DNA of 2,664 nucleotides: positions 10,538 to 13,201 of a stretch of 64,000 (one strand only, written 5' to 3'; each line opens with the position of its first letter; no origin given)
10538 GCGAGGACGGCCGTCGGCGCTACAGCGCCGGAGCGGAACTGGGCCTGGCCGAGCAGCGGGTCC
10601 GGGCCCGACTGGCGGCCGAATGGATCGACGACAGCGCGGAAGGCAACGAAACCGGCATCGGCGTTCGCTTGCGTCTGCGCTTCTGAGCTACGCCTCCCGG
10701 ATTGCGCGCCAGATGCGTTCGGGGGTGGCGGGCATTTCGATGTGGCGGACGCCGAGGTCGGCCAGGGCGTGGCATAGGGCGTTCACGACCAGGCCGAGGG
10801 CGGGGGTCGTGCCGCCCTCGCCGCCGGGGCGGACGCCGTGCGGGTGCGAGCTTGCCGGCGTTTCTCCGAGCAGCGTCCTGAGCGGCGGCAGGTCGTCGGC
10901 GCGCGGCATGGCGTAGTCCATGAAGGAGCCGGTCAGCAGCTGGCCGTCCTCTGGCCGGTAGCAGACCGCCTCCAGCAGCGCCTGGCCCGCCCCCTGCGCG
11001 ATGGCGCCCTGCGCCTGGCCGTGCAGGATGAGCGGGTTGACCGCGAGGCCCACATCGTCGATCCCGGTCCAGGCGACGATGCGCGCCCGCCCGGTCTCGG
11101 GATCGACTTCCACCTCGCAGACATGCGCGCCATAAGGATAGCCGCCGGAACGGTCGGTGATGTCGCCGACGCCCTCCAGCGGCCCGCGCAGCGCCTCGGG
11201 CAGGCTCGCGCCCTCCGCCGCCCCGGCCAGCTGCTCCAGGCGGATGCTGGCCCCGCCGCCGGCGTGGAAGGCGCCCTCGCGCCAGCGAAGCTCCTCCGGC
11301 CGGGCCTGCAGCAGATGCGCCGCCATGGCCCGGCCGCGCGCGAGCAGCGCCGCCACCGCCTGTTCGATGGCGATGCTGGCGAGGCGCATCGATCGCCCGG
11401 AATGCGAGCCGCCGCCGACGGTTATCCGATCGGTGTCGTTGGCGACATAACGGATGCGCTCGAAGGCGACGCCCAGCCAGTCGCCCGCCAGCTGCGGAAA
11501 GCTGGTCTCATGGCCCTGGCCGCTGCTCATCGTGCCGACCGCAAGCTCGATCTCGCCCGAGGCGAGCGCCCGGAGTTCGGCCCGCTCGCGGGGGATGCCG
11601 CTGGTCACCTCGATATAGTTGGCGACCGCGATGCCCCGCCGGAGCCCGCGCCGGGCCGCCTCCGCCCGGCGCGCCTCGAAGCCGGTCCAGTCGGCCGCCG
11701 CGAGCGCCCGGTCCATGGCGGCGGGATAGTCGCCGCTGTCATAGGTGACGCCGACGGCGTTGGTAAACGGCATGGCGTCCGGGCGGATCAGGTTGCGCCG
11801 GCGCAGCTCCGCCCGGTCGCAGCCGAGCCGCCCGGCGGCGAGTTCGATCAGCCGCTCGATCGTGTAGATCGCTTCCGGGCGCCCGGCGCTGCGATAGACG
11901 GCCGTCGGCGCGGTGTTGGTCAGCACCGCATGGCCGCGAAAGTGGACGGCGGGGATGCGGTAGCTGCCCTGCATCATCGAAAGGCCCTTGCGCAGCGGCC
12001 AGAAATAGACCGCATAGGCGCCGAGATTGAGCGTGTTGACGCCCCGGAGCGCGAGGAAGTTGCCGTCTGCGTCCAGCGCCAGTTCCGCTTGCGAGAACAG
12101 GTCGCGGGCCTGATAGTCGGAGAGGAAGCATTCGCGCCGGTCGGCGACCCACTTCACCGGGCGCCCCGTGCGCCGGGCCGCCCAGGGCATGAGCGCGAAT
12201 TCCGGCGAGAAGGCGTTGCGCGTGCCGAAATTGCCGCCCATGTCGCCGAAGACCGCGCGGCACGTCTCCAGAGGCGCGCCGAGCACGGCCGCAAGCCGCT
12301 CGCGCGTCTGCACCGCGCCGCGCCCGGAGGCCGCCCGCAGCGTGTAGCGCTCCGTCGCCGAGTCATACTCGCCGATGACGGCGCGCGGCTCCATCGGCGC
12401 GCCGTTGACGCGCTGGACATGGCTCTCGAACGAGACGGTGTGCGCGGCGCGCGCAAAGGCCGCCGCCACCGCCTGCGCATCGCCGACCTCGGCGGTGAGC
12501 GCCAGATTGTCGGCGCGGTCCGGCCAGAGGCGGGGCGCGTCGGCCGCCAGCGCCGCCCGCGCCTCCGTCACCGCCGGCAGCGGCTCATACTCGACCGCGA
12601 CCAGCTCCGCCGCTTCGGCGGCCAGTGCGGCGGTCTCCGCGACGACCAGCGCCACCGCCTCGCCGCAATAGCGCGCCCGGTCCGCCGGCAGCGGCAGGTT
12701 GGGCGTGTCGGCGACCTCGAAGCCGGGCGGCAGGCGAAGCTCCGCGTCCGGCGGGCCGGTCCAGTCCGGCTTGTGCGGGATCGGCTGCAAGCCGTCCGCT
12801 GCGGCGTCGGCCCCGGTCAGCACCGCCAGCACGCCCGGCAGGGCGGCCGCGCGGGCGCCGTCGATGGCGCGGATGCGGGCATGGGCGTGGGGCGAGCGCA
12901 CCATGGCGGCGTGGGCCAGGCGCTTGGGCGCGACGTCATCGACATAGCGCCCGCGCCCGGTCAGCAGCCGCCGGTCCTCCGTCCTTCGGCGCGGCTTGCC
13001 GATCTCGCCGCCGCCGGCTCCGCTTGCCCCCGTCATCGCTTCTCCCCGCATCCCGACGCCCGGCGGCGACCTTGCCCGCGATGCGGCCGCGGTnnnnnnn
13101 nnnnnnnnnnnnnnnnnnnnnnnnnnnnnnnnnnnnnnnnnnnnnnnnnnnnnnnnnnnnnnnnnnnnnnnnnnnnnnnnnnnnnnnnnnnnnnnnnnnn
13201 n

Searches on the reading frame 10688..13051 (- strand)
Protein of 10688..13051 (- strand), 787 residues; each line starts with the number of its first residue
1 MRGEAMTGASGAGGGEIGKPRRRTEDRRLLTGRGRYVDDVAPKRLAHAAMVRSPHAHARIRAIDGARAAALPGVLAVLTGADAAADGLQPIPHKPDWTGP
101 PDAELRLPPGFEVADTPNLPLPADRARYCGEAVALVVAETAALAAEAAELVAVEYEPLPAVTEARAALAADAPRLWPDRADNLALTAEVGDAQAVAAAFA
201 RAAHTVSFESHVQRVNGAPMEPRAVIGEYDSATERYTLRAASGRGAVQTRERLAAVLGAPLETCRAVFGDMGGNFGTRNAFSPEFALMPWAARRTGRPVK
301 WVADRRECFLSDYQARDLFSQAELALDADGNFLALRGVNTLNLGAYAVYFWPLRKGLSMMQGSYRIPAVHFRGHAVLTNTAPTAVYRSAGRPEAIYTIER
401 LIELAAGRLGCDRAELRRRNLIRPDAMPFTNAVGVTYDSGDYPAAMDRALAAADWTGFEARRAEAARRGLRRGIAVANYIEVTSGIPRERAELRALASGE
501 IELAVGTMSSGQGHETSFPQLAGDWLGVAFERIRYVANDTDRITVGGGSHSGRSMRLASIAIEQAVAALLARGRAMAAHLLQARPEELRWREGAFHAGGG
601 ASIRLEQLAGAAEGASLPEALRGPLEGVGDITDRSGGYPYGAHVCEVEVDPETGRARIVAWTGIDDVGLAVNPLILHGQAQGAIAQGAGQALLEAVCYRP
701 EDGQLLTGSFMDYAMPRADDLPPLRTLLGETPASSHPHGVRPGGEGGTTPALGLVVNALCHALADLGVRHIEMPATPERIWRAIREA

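Call 7: search_protein_families(library=pfam, proteins=[window:10688-13051:-])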
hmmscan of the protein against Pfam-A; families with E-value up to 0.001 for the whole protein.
window:10688-13051:- (787 aa): 3 families
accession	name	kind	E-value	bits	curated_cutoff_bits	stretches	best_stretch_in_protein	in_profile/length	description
PF20256.3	MoCoBD_2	-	2.8e-65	221.1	27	1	449-722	2-283/283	Molybdopterin cofactor-binding domain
PF02738.23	MoCoBD_1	-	2.2e-59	201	27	1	179-421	5-244/244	Molybdopterin cofactor-binding domain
PF01315.27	Ald_Xan_dh_C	-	3.7e-24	85.6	31.3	2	31-89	1-59/110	Aldehyde oxidase and xanthine dehydrogenase, a/b hammerhead domain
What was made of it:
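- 10688..13051 (-): Intact donor gene: xanthine-dehydrogenase-family molybdopterin-binding subunit ('coxL-like'). The probable true start is 13036. Pfam PF01315, PF02738 and PF20256 (call 7).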

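Call 11: find_encoding_contigs(protein=window:10688-13051:-, flank=10000, max_places=10)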
Protein window:10688-13051:- (787 aa): no gene with exactly this product is on record in the collection.

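Call 13: find_related_loci(query=window:10688-13051:-, collection=genome_contigs, flank=10000)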
Query window:10688-13051:- (787 aa) in genome_contigs; peptide patterns used: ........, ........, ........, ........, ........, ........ (x = any residue, [..] = any of these).
600 stretches matched a pattern (row limit reached: there are more); 574 encode a relative of the query (tblastn E <= 1e-3); the best 80 are kept; 80 distinct loci.
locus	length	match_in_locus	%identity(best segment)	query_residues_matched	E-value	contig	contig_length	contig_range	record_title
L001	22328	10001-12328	79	2-787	0e+0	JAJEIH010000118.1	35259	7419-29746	MAG: Alphaproteobacteria bacterium isolate p16x65bins.40 k141_394855, whole genome shotgun sequence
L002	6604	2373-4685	71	17-787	0e+0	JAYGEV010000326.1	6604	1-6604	MAG: Pseudomonadales bacterium isolate OC6_3000m_MAG_39 OC6_3000m_contig_2590222, whole genome shotgun sequence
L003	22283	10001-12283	68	17-787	0e+0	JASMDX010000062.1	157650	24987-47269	MAG: Alphaproteobacteria bacterium isolate ETNP3_MAG_51 c_000001526780, whole genome shotgun sequence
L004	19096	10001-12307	67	17-787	0e+0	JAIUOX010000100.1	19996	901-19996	MAG: Proteobacteria bacterium isolate REYR1 spades-bin.99~NODE_3177_length_19996_cov_1.30701, whole genome shotgun seque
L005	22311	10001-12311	60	17-784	0e+0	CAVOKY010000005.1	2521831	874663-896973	MAG: uncultured Alphaproteobacteria bacterium isolate MFD00008.bin.2.133 genome assembly, contig: contig_13292, whole ge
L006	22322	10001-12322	54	9-784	0e+0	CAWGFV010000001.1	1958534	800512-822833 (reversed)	MAG: uncultured Alphaproteobacteria bacterium isolate MFD05512.bin.1.169 genome assembly, contig: contig_11616, whole ge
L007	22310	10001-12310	57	17-787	0e+0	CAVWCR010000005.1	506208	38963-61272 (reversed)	MAG: uncultured Alphaproteobacteria bacterium isolate MFD04944.bin.1.54 genome assembly, contig: contig_86103, whole gen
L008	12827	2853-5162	62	17-785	0e+0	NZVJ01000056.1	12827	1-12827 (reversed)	MAG: Rhodospirillaceae bacterium isolate NAT66 42612, whole genome shotgun sequence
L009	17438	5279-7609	54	17-786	0e+0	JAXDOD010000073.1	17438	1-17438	MAG: Alphaproteobacteria bacterium isolate BP_680 scaffold_1429682, whole genome shotgun sequence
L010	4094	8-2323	54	17-787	0e+0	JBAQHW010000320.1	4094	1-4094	MAG: Xanthobacteraceae bacterium isolate MFD04870_ilm_asm_bin17 k127_318532, whole genome shotgun sequence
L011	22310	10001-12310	55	17-785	0e+0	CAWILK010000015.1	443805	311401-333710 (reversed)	MAG: uncultured Alphaproteobacteria bacterium isolate MFD04967.bin.2.24 genome assembly, contig: contig_27964, whole gen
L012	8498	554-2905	55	12-787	0e+0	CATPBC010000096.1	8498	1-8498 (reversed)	MAG: uncultured Xanthobacteraceae bacterium isolate COA_Bin_3_1 genome assembly, contig: co_assembly_000000133161, whole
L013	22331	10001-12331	58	12-787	0e+0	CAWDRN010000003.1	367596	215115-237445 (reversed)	MAG: uncultured Alphaproteobacteria bacterium isolate MFD04463.bin.2.82 genome assembly, contig: contig_27710, whole gen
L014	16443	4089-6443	53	4-787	0e+0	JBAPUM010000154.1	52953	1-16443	MAG: Xanthobacteraceae bacterium isolate MFD00673_ilm_asm_bin4 k127_81348, whole genome shotgun sequence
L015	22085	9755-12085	54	12-787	0e+0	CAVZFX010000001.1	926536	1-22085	MAG: uncultured Alphaproteobacteria bacterium isolate MFD05512.bin.1.62 genome assembly, contig: contig_15552, whole gen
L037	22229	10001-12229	51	10-774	0e+0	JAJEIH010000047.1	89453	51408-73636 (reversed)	MAG: Alphaproteobacteria bacterium isolate p16x65bins.40 k141_843751, whole genome shotgun sequence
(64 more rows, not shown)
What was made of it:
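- Such enzymes are multi-copy in these genomes; for example L037 is a 51% paralog in the same MAG as L001 (call 13).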

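Call 32: search_protein_families(library=ncbifam, proteins=[window:10688-13051:-])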
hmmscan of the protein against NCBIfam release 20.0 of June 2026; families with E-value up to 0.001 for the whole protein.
window:10688-13051:- (787 aa): 13 families
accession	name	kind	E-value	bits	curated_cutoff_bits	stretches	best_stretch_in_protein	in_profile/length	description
NF041018.1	glyceraldDH_alpha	equivalog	3.7e-149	498.4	790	1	17-781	3-741/741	glyceraldehyde dehydrogenase subunit alpha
NF040766.1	CODH_aero_grp5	exception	2.2e-138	462.7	950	2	17-609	5-591/785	aerobic carbon-monoxide dehydrogenase large subunit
TIGR02416.1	CO_dehy_Mo_lg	equivalog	7.2e-131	437.8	991.15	1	25-783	1-770/770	aerobic carbon-monoxide dehydrogenase large subunit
TIGR03194.1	4hydrxCoA_A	equivalog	4.3e-99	332.9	994.55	2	114-783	72-745/746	4-hydroxybenzoyl-CoA reductase subunit alpha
NF043082.1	XdhA_XDHase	equivalog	1.3e-87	294.7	780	1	17-786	1-754/758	xanthine dehydrogenase subunit XdhA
NF007426.0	PRK09970.1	equivalog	1.7e-82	277.7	916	1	17-786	6-757/761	xanthine dehydrogenase molybdenum-binding subunit XdhA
TIGR03196.1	pucD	equivalog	4.6e-73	246.8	783.65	1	17-763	3-740/763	xanthine dehydrogenase subunit D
NF045668.1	pterin_aldehy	equivalog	1.3e-64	218.7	1100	1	31-784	189-904/905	molybdopterin-dependent aldehyde oxidoreductase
TIGR02965.1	xanthine_xdhB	equivalog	6.3e-56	190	849.5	1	23-785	7-755/758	xanthine dehydrogenase molybdopterin binding subunit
TIGR03311.1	Se_dep_XDH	equivalog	8.8e-54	182.8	830.45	2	14-570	159-675/848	selenium-dependent xanthine dehydrogenase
TIGR03313.1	Se_sel_red_Mo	hypoth_equivalog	1.2e-43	149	1101.9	2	190-784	359-949/951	molybdopterin-dependent oxidoreductase Mo/Fe-S-binding subunit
NF041671.1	peri_hyde_PaoC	equivalog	1.1e-34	119.9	1180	2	129-782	108-729/735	aldehyde oxidoreductase molybdenum-binding subunit PaoC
TIGR02969.1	mam_aldehyde_ox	subfamily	2.5e-23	81.6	1912.3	1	17-723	576-1238/1330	aldehyde oxidase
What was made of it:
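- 10688..13051 (-): It scores below every NCBIfam cutoff (call 32).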

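Call 40: find_homologous_proteins(query=window:10688-13051:-, max_evalue=1e-100)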
Query window:10688-13051:- (787 aa): 7841 proteins with E <= 1e-100 among 8000 candidates; the best 120 are listed.
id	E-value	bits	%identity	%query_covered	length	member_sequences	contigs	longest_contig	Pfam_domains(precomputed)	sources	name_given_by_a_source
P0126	0.0e+0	1698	98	99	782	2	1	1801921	PF02738.24,PF20256.4,PF01315.28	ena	-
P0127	0.0e+0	1394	80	100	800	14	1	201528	PF02738.24,PF20256.4,PF01315.28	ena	-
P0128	0.0e+0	1386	80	99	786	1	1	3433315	PF02738.24,PF20256.4,PF01315.28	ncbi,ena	-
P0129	0.0e+0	1384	80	98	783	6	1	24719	PF02738.24,PF20256.4,PF01315.28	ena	-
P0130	0.0e+0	1384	79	100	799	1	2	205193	PF02738.24,PF20256.4,PF01315.28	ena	-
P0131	0.0e+0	1379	80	98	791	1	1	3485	PF02738.24,PF20256.4,PF01315.28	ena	-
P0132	0.0e+0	1378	80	98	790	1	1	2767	PF02738.24,PF20256.4,PF01315.28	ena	-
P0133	0.0e+0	1377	79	98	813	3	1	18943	PF02738.24,PF20256.4,PF01315.28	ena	-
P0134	0.0e+0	1372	80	98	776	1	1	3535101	PF02738.24,PF20256.4,PF01315.28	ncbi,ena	-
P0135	0.0e+0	1371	80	99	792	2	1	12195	PF02738.24,PF20256.4,PF01315.28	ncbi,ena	-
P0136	0.0e+0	1367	78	99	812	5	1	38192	PF02738.24,PF20256.4,PF01315.28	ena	-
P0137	0.0e+0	1366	79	99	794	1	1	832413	PF02738.24,PF20256.4,PF01315.28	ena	-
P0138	0.0e+0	1362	78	99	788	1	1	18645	PF02738.24,PF20256.4,PF01315.28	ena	-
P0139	0.0e+0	1361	77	99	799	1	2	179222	PF02738.24,PF20256.4,PF01315.28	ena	-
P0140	0.0e+0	1359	78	99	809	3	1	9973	PF02738.24,PF20256.4,PF01315.28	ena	-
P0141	0.0e+0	1359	78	99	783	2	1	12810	PF02738.24,PF20256.4,PF01315.28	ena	-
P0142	0.0e+0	1357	78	98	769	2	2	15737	PF02738.24,PF20256.4,PF01315.28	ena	-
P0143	0.0e+0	1357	78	98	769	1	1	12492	PF02738.24,PF20256.4,PF01315.28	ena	-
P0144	0.0e+0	1357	78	100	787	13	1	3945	PF02738.24,PF20256.4,PF01315.28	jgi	-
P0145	0.0e+0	1356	79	98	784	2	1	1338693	PF02738.24,PF20256.4,PF01315.28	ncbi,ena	-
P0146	0.0e+0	1356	78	100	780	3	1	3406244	PF02738.24,PF20256.4,PF01315.28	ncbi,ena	-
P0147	0.0e+0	1355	79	98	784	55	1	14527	PF02738.24,PF20256.4,PF01315.28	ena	-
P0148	0.0e+0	1355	78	98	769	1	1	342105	PF02738.24,PF20256.4,PF01315.28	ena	-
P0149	0.0e+0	1355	79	98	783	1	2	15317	PF02738.24,PF20256.4,PF01315.28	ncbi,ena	-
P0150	0.0e+0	1355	79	98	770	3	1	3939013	PF02738.24,PF20256.4,PF01315.28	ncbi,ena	-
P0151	0.0e+0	1355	78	98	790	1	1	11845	PF02738.24,PF20256.4,PF01315.28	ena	-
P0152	0.0e+0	1354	78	98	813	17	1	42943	PF02738.24,PF20256.4,PF01315.28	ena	-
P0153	0.0e+0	1354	78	99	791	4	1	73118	PF02738.24,PF20256.4,PF01315.28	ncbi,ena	-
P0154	0.0e+0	1353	78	99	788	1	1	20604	PF02738.24,PF20256.4,PF01315.28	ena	-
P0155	0.0e+0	1353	78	98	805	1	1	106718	PF02738.24,PF20256.4,PF01315.28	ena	-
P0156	0.0e+0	1352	78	98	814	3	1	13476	PF02738.24,PF20256.4,PF01315.28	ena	-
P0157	0.0e+0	1351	81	74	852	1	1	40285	PF02738.24,PF20256.4,PF01315.28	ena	-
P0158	0.0e+0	1350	78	99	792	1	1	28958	PF02738.24,PF20256.4,PF01315.28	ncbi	-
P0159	0.0e+0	1349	76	99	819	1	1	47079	PF02738.24,PF20256.4,PF01315.28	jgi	-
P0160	0.0e+0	1348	79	98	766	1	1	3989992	PF02738.24,PF20256.4,PF01315.28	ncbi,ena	-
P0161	0.0e+0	1346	78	98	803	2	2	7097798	PF02738.24,PF20256.4,PF01315.28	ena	-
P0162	0.0e+0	1346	78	99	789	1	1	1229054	PF02738.24,PF20256.4,PF01315.28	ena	-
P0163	0.0e+0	1346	76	100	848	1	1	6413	PF02738.24,PF20256.4,PF01315.28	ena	-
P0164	0.0e+0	1346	77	98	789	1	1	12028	PF02738.24,PF20256.4,PF01315.28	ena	-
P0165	0.0e+0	1345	79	98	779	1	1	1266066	PF02738.24,PF20256.4,PF01315.28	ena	-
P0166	0.0e+0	1345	78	99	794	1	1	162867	PF02738.24,PF20256.4,PF01315.28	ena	-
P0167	0.0e+0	1345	78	98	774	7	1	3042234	PF02738.24,PF20256.4,PF01315.28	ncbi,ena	-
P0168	0.0e+0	1344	78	99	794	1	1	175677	PF02738.24,PF20256.4,PF01315.28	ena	-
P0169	0.0e+0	1341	77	100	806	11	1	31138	PF02738.24,PF20256.4,PF01315.28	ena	-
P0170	0.0e+0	1341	78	98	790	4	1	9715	PF02738.24,PF20256.4,PF01315.28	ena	-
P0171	0.0e+0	1339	76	98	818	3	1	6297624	PF02738.24,PF20256.4,PF01315.28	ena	-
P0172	0.0e+0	1337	75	99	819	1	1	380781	PF02738.24,PF20256.4,PF01315.28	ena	-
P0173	0.0e+0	1336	78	97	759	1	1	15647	PF02738.24,PF20256.4,PF01315.28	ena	-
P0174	0.0e+0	1332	75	99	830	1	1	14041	PF02738.24,PF20256.4,PF01315.28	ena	-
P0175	0.0e+0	1332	75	100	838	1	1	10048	PF02738.24,PF20256.4,PF01315.28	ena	-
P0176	0.0e+0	1330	74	99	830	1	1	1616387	PF02738.24,PF20256.4,PF01315.28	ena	-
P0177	0.0e+0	1328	81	74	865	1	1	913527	PF02738.24,PF20256.4,PF01315.28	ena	-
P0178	0.0e+0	1328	75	99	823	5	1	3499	PF02738.24,PF20256.4,PF01315.28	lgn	-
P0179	0.0e+0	1325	78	98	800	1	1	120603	PF02738.24,PF20256.4,PF01315.28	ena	-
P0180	0.0e+0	1322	76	98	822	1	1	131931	PF02738.24,PF20256.4,PF01315.28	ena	-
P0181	0.0e+0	1320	77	98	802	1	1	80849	PF02738.24,PF20256.4,PF01315.28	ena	-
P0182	0.0e+0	1317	75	99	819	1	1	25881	PF02738.24,PF20256.4,PF01315.28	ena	-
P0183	0.0e+0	1309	77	98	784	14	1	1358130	PF02738.24,PF20256.4,PF01315.28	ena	-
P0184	0.0e+0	1299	79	74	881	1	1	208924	PF02738.24,PF20256.4,PF01315.28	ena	-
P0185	0.0e+0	1298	76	98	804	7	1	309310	PF02738.24,PF20256.4,PF01315.28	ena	-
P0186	0.0e+0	1257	73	98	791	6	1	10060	PF02738.24,PF20256.4,PF01315.28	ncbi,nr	ncbi:MAG: xanthine dehydrogenase family protein molybdopterin-binding subunit [Rhodospirillaceae bac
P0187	0.0e+0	1245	74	98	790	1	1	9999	PF02738.24,PF20256.4,PF01315.28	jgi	jgi:carbon-monoxide dehydrogenase large subunit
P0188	0.0e+0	1242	73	98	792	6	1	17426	PF02738.24,PF20256.4,PF01315.28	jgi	jgi:carbon-monoxide dehydrogenase large subunit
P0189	0.0e+0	1240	73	98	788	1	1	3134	PF02738.24,PF20256.4,PF01315.28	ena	-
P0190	0.0e+0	1239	71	98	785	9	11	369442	PF02738.24,PF20256.4,PF01315.28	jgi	-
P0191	0.0e+0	1238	72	98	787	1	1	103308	PF02738.24,PF20256.4,PF01315.28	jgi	jgi:carbon-monoxide dehydrogenase large subunit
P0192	0.0e+0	1237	71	98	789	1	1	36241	PF02738.24,PF20256.4,PF01315.28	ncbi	-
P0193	0.0e+0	1236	73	98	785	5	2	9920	PF02738.24,PF20256.4,PF01315.28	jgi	-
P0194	0.0e+0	1235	72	98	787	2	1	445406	PF02738.24,PF20256.4,PF01315.28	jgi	jgi:aerobic carbon-monoxide dehydrogenase large subunit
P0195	0.0e+0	1234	72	98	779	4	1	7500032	PF02738.24,PF20256.4,PF01315.28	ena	-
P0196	0.0e+0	1233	71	98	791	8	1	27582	PF02738.24,PF20256.4,PF01315.28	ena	-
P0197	0.0e+0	1226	71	98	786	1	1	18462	PF02738.24,PF20256.4,PF01315.28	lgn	-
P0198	0.0e+0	1225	73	98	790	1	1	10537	PF02738.24,PF20256.4,PF01315.28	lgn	-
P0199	0.0e+0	1222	71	98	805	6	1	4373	PF02738.24,PF20256.4,PF01315.28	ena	-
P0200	0.0e+0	1221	71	98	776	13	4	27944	PF02738.24,PF20256.4,PF01315.28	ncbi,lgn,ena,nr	ncbi:MAG: xanthine dehydrogenase family protein molybdopterin-binding subunit [Rhodospirillaceae bac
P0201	0.0e+0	1221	71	98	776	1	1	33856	PF02738.24,PF20256.4,PF01315.28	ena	-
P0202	0.0e+0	1220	71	98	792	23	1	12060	PF02738.24,PF20256.4,PF01315.28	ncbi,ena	-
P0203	0.0e+0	1217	72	98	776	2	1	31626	PF02738.24,PF20256.4,PF01315.28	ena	-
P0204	0.0e+0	1214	70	100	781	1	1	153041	PF02738.24,PF20256.4,PF01315.28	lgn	-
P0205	0.0e+0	1214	71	98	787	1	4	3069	PF02738.24,PF20256.4,PF01315.28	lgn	-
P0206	0.0e+0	1213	70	98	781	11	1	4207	PF02738.24,PF20256.4,PF01315.28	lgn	-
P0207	0.0e+0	1213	71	98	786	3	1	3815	PF02738.24,PF20256.4,PF01315.28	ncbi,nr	ncbi:MAG: xanthine dehydrogenase family protein molybdopterin-binding subunit [Alphaproteobacteria b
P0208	0.0e+0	1213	71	98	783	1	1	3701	PF02738.24,PF20256.4,PF01315.28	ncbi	-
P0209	0.0e+0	1212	70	98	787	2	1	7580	PF02738.24,PF20256.4,PF01315.28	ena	-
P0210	0.0e+0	1212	71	98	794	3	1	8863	PF02738.24,PF20256.4,PF01315.28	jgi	jgi:carbon-monoxide dehydrogenase large subunit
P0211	0.0e+0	1211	72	98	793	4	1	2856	PF02738.24,PF20256.4,PF01315.28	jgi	jgi:carbon-monoxide dehydrogenase large subunit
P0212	0.0e+0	1211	69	98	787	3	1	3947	PF02738.24,PF20256.4,PF01315.28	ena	-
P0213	0.0e+0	1210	72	98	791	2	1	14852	PF02738.24,PF20256.4,PF01315.28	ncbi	ncbi:MAG: xanthine dehydrogenase family protein molybdopterin-binding subunit [Acetobacteraceae bact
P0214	0.0e+0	1210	70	98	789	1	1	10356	PF02738.24,PF20256.4,PF01315.28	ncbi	-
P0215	0.0e+0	1209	70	98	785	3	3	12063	PF02738.24,PF20256.4,PF01315.28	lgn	-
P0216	0.0e+0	1209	70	98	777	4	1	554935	PF02738.24,PF20256.4,PF01315.28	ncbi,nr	ncbi:MAG: xanthine dehydrogenase family protein molybdopterin-binding subunit [Alphaproteobacteria b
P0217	0.0e+0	1209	72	98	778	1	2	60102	PF02738.24,PF20256.4,PF01315.28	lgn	-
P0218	0.0e+0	1208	70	98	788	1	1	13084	PF02738.24,PF20256.4,PF01315.28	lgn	-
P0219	0.0e+0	1204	70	98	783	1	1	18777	PF02738.24,PF20256.4,PF01315.28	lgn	-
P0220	0.0e+0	1204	72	98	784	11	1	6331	PF02738.24,PF20256.4,PF01315.28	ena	-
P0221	0.0e+0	1203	70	98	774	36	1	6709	PF02738.24,PF20256.4,PF01315.28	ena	-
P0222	0.0e+0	1203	70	100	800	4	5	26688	PF02738.24,PF20256.4,PF01315.28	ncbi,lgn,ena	-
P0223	0.0e+0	1202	69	98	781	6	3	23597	PF02738.24,PF20256.4,PF01315.28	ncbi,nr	ncbi:MAG: xanthine dehydrogenase family protein molybdopterin-binding subunit [Rhodospirillaceae bac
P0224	0.0e+0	1202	70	98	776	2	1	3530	PF02738.24,PF20256.4,PF01315.28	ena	-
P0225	0.0e+0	1201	72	94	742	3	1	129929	PF02738.24,PF20256.4,PF01315.28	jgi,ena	-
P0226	0.0e+0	1200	70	98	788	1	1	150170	PF02738.24,PF20256.4,PF01315.28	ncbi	-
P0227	0.0e+0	1199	71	98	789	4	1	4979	PF02738.24,PF20256.4,PF01315.28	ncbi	ncbi:MAG: xanthine dehydrogenase family protein molybdopterin-binding subunit [Pseudomonadales bacte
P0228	0.0e+0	1198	70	98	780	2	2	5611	PF02738.24,PF20256.4,PF01315.28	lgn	-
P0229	0.0e+0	1197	71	98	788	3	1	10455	PF02738.24,PF20256.4,PF01315.28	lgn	-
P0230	0.0e+0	1196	71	98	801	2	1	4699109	PF02738.24,PF20256.4,PF01315.28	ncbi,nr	ncbi:MAG: molybdopterin-dependent oxidoreductase [Gammaproteobacteria bacterium]|nr:molybdopterin-de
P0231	0.0e+0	1196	70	98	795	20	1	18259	PF02738.24,PF20256.4,PF01315.28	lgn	-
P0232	0.0e+0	1196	72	94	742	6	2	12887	PF02738.24,PF20256.4,PF01315.28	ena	-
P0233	0.0e+0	1196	70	98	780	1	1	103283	PF02738.24,PF20256.4,PF01315.28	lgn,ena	-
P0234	0.0e+0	1196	69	98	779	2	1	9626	PF02738.24,PF20256.4,PF01315.28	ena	-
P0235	0.0e+0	1194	69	98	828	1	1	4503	PF02738.24,PF20256.4,PF01315.28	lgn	-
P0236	0.0e+0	1193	72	94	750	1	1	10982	PF02738.24,PF20256.4,PF01315.28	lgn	-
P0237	0.0e+0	1193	71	98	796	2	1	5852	PF02738.24,PF20256.4,PF01315.28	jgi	jgi:aerobic carbon-monoxide dehydrogenase large subunit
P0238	0.0e+0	1193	69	98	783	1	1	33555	PF02738.24,PF20256.4,PF01315.28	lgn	-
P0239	0.0e+0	1192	70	99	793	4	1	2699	PF02738.24,PF20256.4,PF01315.28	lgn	-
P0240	0.0e+0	1192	70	98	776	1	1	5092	PF02738.24,PF20256.4,PF01315.28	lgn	-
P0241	0.0e+0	1192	69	98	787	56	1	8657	PF02738.24,PF20256.4,PF01315.28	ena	-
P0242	0.0e+0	1191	72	94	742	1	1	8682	PF02738.24,PF20256.4,PF01315.28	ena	-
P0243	0.0e+0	1191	71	98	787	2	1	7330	PF02738.24,PF20256.4,PF01315.28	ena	-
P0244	0.0e+0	1190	69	97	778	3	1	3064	PF02738.24,PF20256.4,PF01315.28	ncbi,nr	ncbi:MAG: xanthine dehydrogenase family protein molybdopterin-binding subunit [Chromatiales bacteriu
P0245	0.0e+0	1190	70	98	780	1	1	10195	PF02738.24,PF20256.4,PF01315.28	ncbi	ncbi:MAG: xanthine dehydrogenase family protein molybdopterin-binding subunit [Pseudomonadota bacter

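Call 41: find_encoding_contigs(protein=P0126, flank=10000, max_places=3)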
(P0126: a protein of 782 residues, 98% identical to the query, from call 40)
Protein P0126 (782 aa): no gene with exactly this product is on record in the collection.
